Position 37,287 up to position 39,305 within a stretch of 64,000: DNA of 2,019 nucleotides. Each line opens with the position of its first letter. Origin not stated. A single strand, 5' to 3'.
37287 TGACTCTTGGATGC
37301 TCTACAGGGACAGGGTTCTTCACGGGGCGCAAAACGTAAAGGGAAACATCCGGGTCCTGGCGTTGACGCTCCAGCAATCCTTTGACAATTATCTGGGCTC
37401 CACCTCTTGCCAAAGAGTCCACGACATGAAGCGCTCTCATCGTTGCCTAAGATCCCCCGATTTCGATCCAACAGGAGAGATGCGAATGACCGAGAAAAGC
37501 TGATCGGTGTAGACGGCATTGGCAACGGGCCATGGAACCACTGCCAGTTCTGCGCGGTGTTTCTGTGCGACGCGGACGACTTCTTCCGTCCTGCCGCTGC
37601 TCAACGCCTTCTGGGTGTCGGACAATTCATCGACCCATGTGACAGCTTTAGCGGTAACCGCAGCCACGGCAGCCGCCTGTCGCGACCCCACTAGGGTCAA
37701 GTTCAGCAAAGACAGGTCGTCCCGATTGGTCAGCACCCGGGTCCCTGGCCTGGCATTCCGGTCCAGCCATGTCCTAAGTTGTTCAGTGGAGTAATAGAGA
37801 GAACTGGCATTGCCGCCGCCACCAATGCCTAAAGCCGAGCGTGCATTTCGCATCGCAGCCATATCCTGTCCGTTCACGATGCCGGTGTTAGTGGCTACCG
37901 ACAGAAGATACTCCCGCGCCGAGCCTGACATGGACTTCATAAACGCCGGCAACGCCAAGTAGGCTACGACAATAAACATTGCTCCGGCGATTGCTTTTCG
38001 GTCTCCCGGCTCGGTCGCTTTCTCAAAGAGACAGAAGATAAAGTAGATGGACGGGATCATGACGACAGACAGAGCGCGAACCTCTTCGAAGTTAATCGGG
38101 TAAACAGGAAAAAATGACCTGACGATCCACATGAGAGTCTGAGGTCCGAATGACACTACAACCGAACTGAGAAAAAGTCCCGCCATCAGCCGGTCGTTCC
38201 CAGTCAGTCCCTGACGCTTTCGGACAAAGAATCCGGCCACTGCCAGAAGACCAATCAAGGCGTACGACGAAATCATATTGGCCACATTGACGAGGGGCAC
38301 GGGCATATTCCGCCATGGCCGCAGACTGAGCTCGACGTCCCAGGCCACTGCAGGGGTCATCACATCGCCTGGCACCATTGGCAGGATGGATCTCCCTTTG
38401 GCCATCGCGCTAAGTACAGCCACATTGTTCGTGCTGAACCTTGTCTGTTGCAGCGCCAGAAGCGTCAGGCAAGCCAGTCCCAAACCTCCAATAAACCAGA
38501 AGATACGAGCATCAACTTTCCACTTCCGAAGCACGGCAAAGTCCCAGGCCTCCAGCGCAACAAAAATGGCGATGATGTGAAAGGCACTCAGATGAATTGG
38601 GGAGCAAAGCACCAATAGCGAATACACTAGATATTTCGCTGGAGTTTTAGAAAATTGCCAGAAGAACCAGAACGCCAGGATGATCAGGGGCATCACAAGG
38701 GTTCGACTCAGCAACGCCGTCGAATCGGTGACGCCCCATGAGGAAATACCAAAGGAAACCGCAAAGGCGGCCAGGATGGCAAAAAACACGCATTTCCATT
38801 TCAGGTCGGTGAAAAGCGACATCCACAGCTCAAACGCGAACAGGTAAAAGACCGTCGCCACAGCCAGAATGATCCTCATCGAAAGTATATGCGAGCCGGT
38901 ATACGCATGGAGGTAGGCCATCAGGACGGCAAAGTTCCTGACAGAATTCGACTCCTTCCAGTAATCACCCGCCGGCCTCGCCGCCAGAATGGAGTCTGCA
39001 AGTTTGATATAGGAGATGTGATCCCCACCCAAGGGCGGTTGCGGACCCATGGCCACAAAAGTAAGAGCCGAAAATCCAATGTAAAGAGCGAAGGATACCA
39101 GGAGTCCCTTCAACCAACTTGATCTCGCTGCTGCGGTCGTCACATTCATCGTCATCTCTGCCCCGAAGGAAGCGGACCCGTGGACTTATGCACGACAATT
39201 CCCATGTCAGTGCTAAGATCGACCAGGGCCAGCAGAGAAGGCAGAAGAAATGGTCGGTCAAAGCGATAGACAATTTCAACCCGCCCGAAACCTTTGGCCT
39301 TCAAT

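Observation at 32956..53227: Exceptionally methylation-rich glycan locus: six SAM methyltransferases plus a B12-radical SAM enzyme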

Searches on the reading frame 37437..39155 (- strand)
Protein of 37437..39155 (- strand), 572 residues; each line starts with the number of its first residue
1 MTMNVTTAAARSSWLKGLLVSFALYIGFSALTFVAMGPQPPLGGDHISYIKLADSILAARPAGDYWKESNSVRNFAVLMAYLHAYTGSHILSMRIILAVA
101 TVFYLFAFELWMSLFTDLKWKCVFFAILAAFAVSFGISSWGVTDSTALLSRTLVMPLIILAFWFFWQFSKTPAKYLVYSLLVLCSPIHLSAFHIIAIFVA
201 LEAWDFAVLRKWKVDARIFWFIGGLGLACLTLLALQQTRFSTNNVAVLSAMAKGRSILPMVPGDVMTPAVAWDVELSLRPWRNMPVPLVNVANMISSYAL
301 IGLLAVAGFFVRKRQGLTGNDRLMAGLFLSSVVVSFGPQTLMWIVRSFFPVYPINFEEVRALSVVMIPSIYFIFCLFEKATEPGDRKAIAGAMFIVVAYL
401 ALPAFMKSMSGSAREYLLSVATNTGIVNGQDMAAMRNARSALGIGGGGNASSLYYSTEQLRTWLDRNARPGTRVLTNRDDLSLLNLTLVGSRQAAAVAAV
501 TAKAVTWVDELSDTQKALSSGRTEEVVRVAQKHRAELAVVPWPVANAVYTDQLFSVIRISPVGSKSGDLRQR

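Call 3: search_protein_families(library=pfam, proteins=[window:37437-39155:-], max_evalue=0.01)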
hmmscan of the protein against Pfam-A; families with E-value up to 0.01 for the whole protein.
window:37437-39155:- (572 aa): 0 families

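Call 9: search_protein_families(library=ncbifam, proteins=[window:37437-39155:-], max_evalue=0.001)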
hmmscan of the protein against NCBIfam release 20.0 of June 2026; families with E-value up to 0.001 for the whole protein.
window:37437-39155:- (572 aa): 0 families

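Call 24: find_homologous_proteins(query=window:37437-39155:-, max_evalue=0.00001)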
Query window:37437-39155:- (572 aa): 70 proteins with E <= 0.00001 among 8000 candidates.
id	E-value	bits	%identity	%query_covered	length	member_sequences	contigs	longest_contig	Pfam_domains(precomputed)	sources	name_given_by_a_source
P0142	0.0e+0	1012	81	100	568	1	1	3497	-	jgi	jgi:hypothetical protein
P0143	3.4e-274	929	75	99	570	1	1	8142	-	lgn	-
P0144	5.5e-265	898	75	96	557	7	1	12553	-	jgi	jgi:hypothetical protein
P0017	9.6e-233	792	100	64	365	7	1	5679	-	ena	-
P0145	2.1e-145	504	45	97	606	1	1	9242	-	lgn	-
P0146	2.6e-143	497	44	95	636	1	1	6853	-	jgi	jgi:hypothetical protein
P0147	5.4e-140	486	44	96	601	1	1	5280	-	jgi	jgi:hypothetical protein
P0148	7.8e-140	485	44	96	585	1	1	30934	-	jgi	jgi:hypothetical protein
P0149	2.1e-139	484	48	95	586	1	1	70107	-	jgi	jgi:hypothetical protein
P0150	4.9e-139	483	50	40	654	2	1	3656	-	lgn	-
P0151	7.8e-139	482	45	96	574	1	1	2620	-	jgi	jgi:hypothetical protein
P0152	3.3e-138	480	47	97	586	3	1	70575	-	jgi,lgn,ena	-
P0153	4.7e-138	479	53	34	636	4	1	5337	-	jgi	jgi:hypothetical protein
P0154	6.1e-138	479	49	40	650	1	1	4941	-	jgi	jgi:hypothetical protein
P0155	1.6e-137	478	46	95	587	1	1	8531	-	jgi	jgi:hypothetical protein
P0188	2.4e-127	444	43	97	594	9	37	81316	-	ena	-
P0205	9.8e-105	370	38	96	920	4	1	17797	PF03706.19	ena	-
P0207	1.8e-99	352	36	94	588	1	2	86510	-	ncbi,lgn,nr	ncbi:MAG: hypothetical protein NTX45_29345 [Proteobacteria bacterium]|nr:hypothetical protein [Pseud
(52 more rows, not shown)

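Call 27: search_solved_structures(query=A2, max_evalue=10)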
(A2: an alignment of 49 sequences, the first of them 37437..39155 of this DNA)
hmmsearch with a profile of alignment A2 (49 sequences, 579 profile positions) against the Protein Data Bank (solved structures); distinct sequences matched with E-value up to 10: 1.
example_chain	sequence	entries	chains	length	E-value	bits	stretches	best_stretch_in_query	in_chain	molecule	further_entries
5tgw_A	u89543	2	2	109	0.4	12.2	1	482-546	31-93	PS1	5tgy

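Call 32: predict_structure(alignment_id=A2)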
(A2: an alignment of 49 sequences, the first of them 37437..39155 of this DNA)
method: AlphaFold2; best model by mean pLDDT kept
length: 572 residues; sequences in the alignment: 49
mean_pLDDT: 86.9   pTM: 0.87
mean pLDDT of the five models: 86.9, 85.1, 83.2, 82.9, 82.1
residues with pLDDT >= 90: 337; 70-90: 172; 50-70: 39; < 50: 24
segments of 3 or more residues with pLDDT < 50: 1-9, 447-449, 565-572
pLDDT, mean of each block of 10 residues (from residue 1): 40 83 96 87 87 95 91 91 94 93 96 95 95 66 74 93 96 98 92 96 96 96 97 89 73 57 72 84 79 86 97 97 97 92 91 76 92 97 91 95 85 89 88 80 60 84 97 94 93 73 82 90 96 96 95 95 53 36
secondary structure, 60 per line:
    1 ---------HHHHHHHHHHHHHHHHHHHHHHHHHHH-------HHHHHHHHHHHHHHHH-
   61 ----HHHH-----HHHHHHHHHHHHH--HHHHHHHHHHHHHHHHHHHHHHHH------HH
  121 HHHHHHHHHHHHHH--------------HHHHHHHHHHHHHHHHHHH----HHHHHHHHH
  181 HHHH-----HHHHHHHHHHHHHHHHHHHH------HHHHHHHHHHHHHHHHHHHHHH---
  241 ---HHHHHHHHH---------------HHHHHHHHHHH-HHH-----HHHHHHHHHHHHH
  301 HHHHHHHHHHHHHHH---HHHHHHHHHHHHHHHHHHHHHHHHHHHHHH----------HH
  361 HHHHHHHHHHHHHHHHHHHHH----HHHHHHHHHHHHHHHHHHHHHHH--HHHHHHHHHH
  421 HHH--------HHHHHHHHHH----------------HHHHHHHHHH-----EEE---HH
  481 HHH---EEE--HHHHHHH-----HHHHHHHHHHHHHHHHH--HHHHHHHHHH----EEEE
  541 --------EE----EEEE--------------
elements in order: H10-36 H44-59 H65-68 H74-86 H89-112 H119-134 H149-167 H172-184 H190-209 H216-237 H244-252 H268-278 H288-315 H319-348 H359-381 H386-408 H411-423 H432-441 H458-467 E473-475 H479-483 E487-489 H492-498 H504-520 H523-532 E537-540 E555-558

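Call 35: fold_search(model_id=the predicted structure, library=pdb)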
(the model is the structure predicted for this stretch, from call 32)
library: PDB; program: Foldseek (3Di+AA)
matches with E <= 10: 395; with E <= 0.001: 5
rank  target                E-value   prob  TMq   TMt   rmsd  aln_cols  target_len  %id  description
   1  8age_A                5.8e-05  1.00  0.45  0.41  12.9       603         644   12  Structure of yeast oligosaccharylransferase complex with acceptor peptide bound (released 2022-12-07)
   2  7oci_F                6.8e-05  1.00  0.46  0.42  13.3       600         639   12  Cryo-EM structure of yeast Ost6p containing oligosaccharyltransferase complex (released 2022-02-16)
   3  6s7t_A                1.0e-04  1.00  0.40  0.34  12.1       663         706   12  Cryo-EM structure of human oligosaccharyltransferase complex OST-B (released 2019-12-18)
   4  8agc_A                2.5e-04  1.00  0.47  0.40  11.7       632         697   12  Structure of yeast oligosaccharylransferase complex with lipid-linked oligosaccharide and non-acceptor peptide bound (released 2022-12-07)
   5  8if8_C                4.3e-04  1.00  0.31  0.30  17.1       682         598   11  Arabinosyltransferase AftA (released 2023-05-31)
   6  6c26_A                1.1e-03  1.00  0.43  0.39  14.1       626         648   12  The Cryo-EM structure of a eukaryotic oligosaccharyl transferase complex (released 2018-01-31)
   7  7zli_A                2.8e-03  1.00  0.42  0.38  10.7       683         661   13  Cryo-EM structure of C-mannosyltransferase CeDPY19, in complex with Dol25-P-Man and bound to CMT2-Fab and anti-Fab nan (released 2023-01-11)
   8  5ezm                  8.8e-03  1.00  0.45  0.48  14.2       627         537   10  Crystal Structure of ArnT from Cupriavidus metallidurans in the apo state (released 2016-02-17)
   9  9i5k_A                1.7e-02  1.00  0.38  0.42   9.7       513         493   13  Structure of the Chaetomium thermophilum Pmt4 homodimer (C2 symmetry) (released 2025-12-24)
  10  6vbg_B                5.7e-02  0.18  0.10  0.13  21.7       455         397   14  Lactose permease complex with thiodigalactoside and nanobody 9043 (released 2020-11-25)
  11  6vbg_A                1.4e-01  0.15  0.11  0.14  21.1       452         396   15  Lactose permease complex with thiodigalactoside and nanobody 9043 (released 2020-11-25)
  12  9s6r_A                1.5e-01  0.96  0.29  0.40  14.7       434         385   13  Ternary cryo-EM structure of yeast ALG3 with Dol25-PP-GlcNAc2Man5, Dol25-P-Man, and Fab (released 2026-03-18)
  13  7spt                  1.7e-01  0.16  0.13  0.14  25.4       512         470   10  Crystal structure of exofacial state human glucose transporter GLUT3 (released 2022-05-18)
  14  6zgr_A                1.8e-01  0.13  0.11  0.13  24.3       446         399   13  Crystal structure of a MFS transporter with bound 1-hydroxynaphthalene-2-carboxylic acid at 2.67 Angstroem resolution (released 2021-10-20)
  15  6x0o                  2.0e-01  0.77  0.27  0.16  18.3       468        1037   12  Single-Particle Cryo-EM Structure of Arabinosyltransferase EmbB from Mycobacterium smegmatis (released 2020-06-10)
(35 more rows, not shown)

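Call 67: find_related_loci(query=A2, collection=metagenome_contigs, flank=10000)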
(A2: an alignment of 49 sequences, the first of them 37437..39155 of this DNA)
Query A2 (572 aa) in metagenome_contigs; peptide patterns used: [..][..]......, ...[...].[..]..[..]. (x = any residue, [..] = any of these).
213 stretches matched a pattern; 34 encode a relative of the query (tblastn E <= 1e-3); 33 distinct loci.
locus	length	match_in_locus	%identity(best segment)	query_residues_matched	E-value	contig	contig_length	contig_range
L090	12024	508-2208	74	1-567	0e+0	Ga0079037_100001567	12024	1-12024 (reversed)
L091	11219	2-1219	72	162-567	0e+0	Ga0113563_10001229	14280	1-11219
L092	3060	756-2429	48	17-557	8e-160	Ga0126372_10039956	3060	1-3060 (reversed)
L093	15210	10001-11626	48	33-557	8e-145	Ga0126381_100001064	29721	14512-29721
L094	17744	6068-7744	44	2-559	4e-141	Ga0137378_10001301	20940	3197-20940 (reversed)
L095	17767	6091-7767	44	2-559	4e-141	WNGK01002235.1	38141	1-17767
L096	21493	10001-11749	42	1-568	8e-135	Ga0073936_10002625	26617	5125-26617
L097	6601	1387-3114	43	15-567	1e-133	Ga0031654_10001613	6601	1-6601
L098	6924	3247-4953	44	11-568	5e-130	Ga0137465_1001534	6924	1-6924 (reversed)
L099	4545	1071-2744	44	11-557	1e-127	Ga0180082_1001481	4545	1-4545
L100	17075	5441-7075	37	15-559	3e-111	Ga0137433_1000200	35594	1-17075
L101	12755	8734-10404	36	24-560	1e-110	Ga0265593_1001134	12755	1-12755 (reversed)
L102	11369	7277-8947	36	24-560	6e-111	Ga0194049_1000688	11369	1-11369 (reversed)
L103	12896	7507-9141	37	15-559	6e-111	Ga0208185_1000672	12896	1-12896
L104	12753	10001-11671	36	24-560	1e-110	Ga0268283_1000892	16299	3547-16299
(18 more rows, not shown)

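Call 71: search_protein_families(library=pfam, proteins=[L096:13076-14869:+, L096:15091-15930:+, L096:16030-16809:+, L096:16790-17587:+, L096:17594-18406:+, L096:18334-20262:+, L096:20266-21213:+, L096:3-1793:-, L090:5822-7660:+, L090:10194-11534:+], max_evalue=0.001)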
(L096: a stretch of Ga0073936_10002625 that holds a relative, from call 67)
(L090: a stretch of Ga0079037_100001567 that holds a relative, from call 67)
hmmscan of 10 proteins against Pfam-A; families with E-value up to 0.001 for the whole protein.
L096:13076-14869:+ (598 aa): 0 families

L096:15091-15930:+ (280 aa): 3 families
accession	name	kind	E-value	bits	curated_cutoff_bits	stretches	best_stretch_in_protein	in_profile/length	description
PF08241.18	Methyltransf_11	-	1.3e-07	32.5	21.2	1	96-174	17-90/95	Methyltransferase domain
PF13489.12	Methyltransf_23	-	1.5e-06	28.5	27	1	73-195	25-124/164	Methyltransferase domain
PF08242.18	Methyltransf_12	-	5.6e-06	27.4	30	1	96-176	19-97/98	Methyltransferase domain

L096:16030-16809:+ (260 aa): 6 families
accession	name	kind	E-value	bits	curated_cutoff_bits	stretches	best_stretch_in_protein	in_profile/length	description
PF08241.18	Methyltransf_11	-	2.9e-14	53.9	21.2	1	58-149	2-95/95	Methyltransferase domain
PF13649.12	Methyltransf_25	-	1.3e-09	39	27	1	58-145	3-97/97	Methyltransferase domain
PF13847.12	Methyltransf_31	-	1.1e-08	35.3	27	1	54-153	5-113/145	Methyltransferase domain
PF13489.12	Methyltransf_23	-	1.3e-05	25.4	27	1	54-155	24-123/164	Methyltransferase domain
PF08242.18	Methyltransf_12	-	6.1e-05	24.1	30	1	58-147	2-98/98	Methyltransferase domain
PF01209.24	Ubie_methyltran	-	0.00016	21.5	20.1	1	45-149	40-151/233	ubiE/COQ5 methyltransferase family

L096:16790-17587:+ (266 aa): 2 families
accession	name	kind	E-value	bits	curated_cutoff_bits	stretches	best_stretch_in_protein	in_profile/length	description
PF05711.17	TylF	-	1.4e-43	149.5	23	1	61-260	66-259/264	Macrocin-O-methyltransferase (TylF)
PF13578.12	Methyltransf_24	-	6.5e-14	53.1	26.3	1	91-230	1-105/105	Methyltransferase domain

L096:17594-18406:+ (271 aa): 12 families
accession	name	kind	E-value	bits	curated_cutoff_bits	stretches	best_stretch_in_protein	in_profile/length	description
PF08241.18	Methyltransf_11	-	5.4e-19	69.1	21.2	1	60-155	1-94/95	Methyltransferase domain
PF13649.12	Methyltransf_25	-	7e-19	68.8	27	1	60-152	2-97/97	Methyltransferase domain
PF13847.12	Methyltransf_31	-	7.9e-16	58.5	27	1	57-157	5-110/145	Methyltransferase domain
PF13489.12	Methyltransf_23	-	1.9e-13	50.9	27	1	60-248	27-161/164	Methyltransferase domain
PF08242.18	Methyltransf_12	-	7e-13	49.6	30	1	60-154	1-98/98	Methyltransferase domain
PF01209.24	Ubie_methyltran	-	2.6e-08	34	20.1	1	43-158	35-153/233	ubiE/COQ5 methyltransferase family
PF05175.20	MTS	-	1.1e-06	28.8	23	1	40-125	16-102/170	Methyltransferase small domain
PF06325.19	PrmA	-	1.5e-05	25.1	22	1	58-155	164-257/296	Ribosomal protein L11 methyltransferase (PrmA)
PF03848.20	TehB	-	4.2e-05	23.5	20.4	1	58-152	33-128/193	Tellurite resistance protein TehB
PF05401.17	NodS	-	7.3e-05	23.1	24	1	50-138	38-123/201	Nodulation protein S (NodS)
PF05891.18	Methyltransf_PK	-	0.00057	19.9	27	1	54-132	54-134/218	AdoMet dependent proline di-methyltransferase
PF05219.18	DREV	-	0.00063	19.4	26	1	58-160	97-190/265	DREV methyltransferase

L096:18334-20262:+ (643 aa): 3 families
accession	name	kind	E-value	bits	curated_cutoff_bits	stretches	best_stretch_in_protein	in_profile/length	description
PF16861.10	Carbam_trans_C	-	1.2e-61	207.6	27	1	432-601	1-170/170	Carbamoyltransferase C-terminus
PF02543.21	Carbam_trans_N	-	6.4e-43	147.9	24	1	28-379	3-346/346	Carbamoyltransferase N-terminus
PF22521.2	HypF_C_2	-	0.00053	20.3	27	0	290-376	150-240/241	Carbamoyltransferase, Kae1-like Domain, second subdomain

L096:20266-21213:+ (316 aa): 1 family
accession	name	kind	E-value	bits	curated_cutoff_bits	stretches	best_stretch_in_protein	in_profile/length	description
PF03706.18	LPG_synthase_TM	-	8e-38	131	33.4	1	5-298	2-300/302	Lysylphosphatidylglycerol synthase TM region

L096:3-1793:- (597 aa): 2 families
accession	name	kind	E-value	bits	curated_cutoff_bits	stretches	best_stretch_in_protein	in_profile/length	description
PF13578.12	Methyltransf_24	-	3.8e-30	105.3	26.3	1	70-186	1-105/105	Methyltransferase domain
PF12329.13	TMF_DNA_bd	-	2.3e-05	24.7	35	0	260-310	19-69/74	TATA element modulatory factor 1 DNA binding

L090:5822-7660:+ (613 aa): 1 family
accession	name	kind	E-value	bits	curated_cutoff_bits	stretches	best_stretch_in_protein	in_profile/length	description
PF09594.16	GT87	-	2.6e-14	54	25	1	281-522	4-234/237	Glycosyltransferase family 87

L090:10194-11534:+ (447 aa): 0 families

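Call 73: find_encoding_contigs(protein=P0207, flank=10000, max_places=1)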
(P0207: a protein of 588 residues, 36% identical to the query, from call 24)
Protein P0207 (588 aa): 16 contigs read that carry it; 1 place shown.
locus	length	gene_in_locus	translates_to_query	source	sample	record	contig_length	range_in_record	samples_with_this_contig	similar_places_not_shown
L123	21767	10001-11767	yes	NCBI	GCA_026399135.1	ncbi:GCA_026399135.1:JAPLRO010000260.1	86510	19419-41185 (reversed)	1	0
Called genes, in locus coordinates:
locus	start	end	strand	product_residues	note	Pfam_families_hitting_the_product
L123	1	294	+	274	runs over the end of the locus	PF05050:Methyltransf_21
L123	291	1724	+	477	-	PF13489:Methyltransf_23, PF08241:Methyltransf_11 (weak), PF08242:Methyltransf_12 (weak), PF13649:Methyltransf_25, PF13847:Methyltransf_31, PF00535:Glycos_transf_2, PF13641:Glyco_tranf_2_3 (weak)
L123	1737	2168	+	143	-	PF13489:Methyltransf_23, PF08241:Methyltransf_11, PF08242:Methyltransf_12 (faint), PF13649:Methyltransf_25 (faint)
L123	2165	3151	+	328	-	PF03706:LPG_synthase_TM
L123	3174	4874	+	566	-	-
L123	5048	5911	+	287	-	PF08003:Methyltransf_9 (weak), PF13489:Methyltransf_23, PF07021:MetW (faint), PF13847:Methyltransf_31, PF08241:Methyltransf_11, PF08242:Methyltransf_12, PF13649:Methyltransf_25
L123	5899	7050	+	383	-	PF13439:Glyco_transf_4, PF13579:Glyco_trans_4_4, PF20706:GT4-conflict, PF00534:Glycos_transf_1, PF13692:Glyco_trans_1_4, PF13524:Glyco_trans_1_2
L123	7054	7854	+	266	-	PF13489:Methyltransf_23, PF13847:Methyltransf_31, PF08241:Methyltransf_11, PF08242:Methyltransf_12, PF13649:Methyltransf_25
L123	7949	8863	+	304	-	PF13489:Methyltransf_23, PF01209:Ubie_methyltran (weak), PF07021:MetW (weak), PF13847:Methyltransf_31, PF08241:Methyltransf_11, PF08242:Methyltransf_12, PF13649:Methyltransf_25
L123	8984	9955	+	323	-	PF03706:LPG_synthase_TM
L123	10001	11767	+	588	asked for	-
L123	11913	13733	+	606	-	-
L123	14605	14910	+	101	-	-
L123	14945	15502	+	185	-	PF00239:Resolvase, PF02796:HTH_7 (weak), PF13384:HTH_23 (weak)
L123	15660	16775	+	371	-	-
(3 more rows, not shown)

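Call 74: find_encoding_contigs(protein=P0152, flank=10000, max_places=1)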
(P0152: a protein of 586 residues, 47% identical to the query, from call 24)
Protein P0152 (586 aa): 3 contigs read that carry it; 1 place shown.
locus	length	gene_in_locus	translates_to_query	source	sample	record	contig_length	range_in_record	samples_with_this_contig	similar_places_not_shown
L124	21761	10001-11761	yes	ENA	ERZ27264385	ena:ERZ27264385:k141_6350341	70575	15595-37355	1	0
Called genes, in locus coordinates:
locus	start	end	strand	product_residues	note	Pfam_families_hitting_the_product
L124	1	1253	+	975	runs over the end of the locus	PF03993:DUF349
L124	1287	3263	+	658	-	PF02518:HATPase_c, PF00204:DNA_gyraseB, PF01751:Toprim, PF00986:DNA_gyraseB_C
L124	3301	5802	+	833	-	PF00521:DNA_topoisoIV, PF03989:DNA_gyraseA_C (weak)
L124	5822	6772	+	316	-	PF00850:Hist_deacetyl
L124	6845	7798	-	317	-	PF00535:Glycos_transf_2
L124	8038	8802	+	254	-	PF05045:RgpF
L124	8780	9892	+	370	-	PF00535:Glycos_transf_2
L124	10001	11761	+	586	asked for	-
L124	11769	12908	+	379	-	PF13579:Glyco_trans_4_4, PF13439:Glyco_transf_4, PF00534:Glycos_transf_1, PF13692:Glyco_trans_1_4, PF20706:GT4-conflict (weak)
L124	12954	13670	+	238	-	PF13489:Methyltransf_23, PF13649:Methyltransf_25, PF08241:Methyltransf_11, PF08242:Methyltransf_12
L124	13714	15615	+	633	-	PF13522:GATase_6, PF13537:GATase_7, PF00733:Asn_synthase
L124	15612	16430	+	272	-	PF13489:Methyltransf_23, PF13847:Methyltransf_31, PF08241:Methyltransf_11, PF08242:Methyltransf_12, PF13649:Methyltransf_25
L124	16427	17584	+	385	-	PF13439:Glyco_transf_4, PF13579:Glyco_trans_4_4, PF20706:GT4-conflict (weak), PF00534:Glycos_transf_1, PF13692:Glyco_trans_1_4, PF13524:Glyco_trans_1_2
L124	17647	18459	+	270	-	PF13489:Methyltransf_23, PF13847:Methyltransf_31 (weak), PF08241:Methyltransf_11, PF08242:Methyltransf_12, PF13649:Methyltransf_25 (weak)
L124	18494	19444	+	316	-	PF03706:LPG_synthase_TM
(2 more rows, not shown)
